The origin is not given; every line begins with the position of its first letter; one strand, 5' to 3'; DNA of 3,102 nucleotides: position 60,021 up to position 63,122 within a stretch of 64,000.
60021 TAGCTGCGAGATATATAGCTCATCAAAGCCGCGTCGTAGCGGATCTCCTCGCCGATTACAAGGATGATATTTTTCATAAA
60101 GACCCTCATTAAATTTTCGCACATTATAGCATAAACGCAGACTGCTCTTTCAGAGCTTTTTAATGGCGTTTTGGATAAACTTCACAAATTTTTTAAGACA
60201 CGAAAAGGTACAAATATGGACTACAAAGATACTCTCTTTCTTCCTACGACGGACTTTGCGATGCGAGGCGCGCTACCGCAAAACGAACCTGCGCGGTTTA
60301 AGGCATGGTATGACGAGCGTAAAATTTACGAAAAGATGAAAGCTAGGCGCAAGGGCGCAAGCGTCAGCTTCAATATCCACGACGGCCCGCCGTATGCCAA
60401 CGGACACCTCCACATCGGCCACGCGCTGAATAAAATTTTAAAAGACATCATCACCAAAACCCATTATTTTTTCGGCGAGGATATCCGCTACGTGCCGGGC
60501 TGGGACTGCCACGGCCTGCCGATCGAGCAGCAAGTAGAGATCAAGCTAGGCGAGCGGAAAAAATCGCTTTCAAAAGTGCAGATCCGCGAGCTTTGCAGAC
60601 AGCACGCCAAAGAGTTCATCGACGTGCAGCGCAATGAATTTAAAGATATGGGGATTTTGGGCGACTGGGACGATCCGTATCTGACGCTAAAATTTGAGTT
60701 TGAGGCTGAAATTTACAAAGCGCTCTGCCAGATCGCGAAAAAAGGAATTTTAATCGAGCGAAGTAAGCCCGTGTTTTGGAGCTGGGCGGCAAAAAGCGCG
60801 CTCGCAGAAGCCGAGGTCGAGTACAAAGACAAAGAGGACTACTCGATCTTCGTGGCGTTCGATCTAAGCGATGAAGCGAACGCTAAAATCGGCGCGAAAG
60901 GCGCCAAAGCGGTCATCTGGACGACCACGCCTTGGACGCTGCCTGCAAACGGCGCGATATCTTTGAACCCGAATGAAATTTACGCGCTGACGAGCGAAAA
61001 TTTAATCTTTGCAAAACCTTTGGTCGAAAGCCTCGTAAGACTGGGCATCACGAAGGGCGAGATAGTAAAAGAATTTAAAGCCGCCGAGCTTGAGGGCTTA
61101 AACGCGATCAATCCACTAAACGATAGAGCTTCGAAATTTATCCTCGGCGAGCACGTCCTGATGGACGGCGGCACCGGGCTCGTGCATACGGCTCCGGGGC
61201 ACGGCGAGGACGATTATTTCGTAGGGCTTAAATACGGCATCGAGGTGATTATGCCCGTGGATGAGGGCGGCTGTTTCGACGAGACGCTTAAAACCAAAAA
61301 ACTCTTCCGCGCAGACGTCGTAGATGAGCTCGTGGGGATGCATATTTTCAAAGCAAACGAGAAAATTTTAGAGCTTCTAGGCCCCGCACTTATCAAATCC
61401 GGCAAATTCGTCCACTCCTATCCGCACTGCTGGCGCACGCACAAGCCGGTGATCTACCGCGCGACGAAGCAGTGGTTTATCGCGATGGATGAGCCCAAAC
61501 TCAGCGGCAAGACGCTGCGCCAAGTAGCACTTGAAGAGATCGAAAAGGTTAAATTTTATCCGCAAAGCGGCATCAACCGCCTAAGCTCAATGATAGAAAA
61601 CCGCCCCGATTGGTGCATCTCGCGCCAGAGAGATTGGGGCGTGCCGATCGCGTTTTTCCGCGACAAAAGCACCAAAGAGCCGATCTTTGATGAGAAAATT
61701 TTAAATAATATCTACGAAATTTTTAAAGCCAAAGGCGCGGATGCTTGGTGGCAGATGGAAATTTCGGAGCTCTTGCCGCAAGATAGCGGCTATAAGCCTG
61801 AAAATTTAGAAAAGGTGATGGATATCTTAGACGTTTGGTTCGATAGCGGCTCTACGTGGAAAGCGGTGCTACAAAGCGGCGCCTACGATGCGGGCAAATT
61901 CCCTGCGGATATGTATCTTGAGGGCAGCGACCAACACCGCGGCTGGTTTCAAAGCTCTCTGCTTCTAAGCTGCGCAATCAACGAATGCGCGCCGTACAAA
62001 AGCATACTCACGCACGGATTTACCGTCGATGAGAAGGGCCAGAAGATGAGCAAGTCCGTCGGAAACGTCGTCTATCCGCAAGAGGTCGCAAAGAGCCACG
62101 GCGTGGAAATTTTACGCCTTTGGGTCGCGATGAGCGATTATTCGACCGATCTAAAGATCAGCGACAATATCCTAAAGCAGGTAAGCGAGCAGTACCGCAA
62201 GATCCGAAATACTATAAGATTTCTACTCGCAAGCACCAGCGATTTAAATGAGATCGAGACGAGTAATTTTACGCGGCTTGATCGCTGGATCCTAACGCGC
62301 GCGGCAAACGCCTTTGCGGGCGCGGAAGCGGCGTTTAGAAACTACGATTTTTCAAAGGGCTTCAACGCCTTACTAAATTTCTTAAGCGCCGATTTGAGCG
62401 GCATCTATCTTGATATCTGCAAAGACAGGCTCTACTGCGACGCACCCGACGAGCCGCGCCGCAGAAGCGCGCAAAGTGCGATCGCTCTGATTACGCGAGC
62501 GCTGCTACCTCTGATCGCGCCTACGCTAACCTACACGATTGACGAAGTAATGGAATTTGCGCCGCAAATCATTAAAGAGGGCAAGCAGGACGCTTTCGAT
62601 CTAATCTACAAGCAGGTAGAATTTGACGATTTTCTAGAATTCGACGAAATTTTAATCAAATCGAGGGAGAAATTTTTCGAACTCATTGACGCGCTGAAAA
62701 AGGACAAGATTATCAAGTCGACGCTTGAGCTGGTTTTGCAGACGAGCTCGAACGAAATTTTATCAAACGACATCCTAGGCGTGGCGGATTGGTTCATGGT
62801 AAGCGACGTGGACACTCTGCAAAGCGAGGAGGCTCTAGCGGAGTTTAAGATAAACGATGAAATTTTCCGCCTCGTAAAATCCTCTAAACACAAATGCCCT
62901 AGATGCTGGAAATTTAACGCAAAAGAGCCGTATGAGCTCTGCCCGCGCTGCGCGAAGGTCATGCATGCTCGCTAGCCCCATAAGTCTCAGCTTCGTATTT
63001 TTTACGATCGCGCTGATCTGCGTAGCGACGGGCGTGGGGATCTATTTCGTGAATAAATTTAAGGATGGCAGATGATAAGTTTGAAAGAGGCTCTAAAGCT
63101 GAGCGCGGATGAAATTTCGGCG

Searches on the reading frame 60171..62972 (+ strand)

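Call 42: search_protein_families(library=pfam, proteins=[window:60171-62972:+], max_evalue=0.0001)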
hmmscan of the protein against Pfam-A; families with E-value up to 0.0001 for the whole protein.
window:60171-62972:+ (934 aa): 6 families
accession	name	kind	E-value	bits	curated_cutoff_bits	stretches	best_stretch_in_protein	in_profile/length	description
PF00133.28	tRNA-synt_1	-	8.7e-145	483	22.7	1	44-664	4-414/414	tRNA synthetases class I (I, L, M and V)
PF09334.17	tRNA-synt_1g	-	2e-21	76.7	20.1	1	74-217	8-136/391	tRNA synthetases class I (M)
PF08264.19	Anticodon_1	-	1.4e-17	64.4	25.1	1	704-854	1-144/148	Anticodon-binding domain of tRNA ligase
PF01406.26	tRNA-synt_1e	-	1.2e-09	38.5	27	1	601-671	230-299/301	tRNA synthetases class I (C) catalytic domain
PF01921.24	tRNA-synt_1f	-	4.3e-06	26.3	27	1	613-683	270-340/360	tRNA synthetases class I (K)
PF13603.12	tRNA-synt_1_2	-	3.7e-05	23.7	25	1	298-364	75-141/185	Leucyl-tRNA synthetase, editing domain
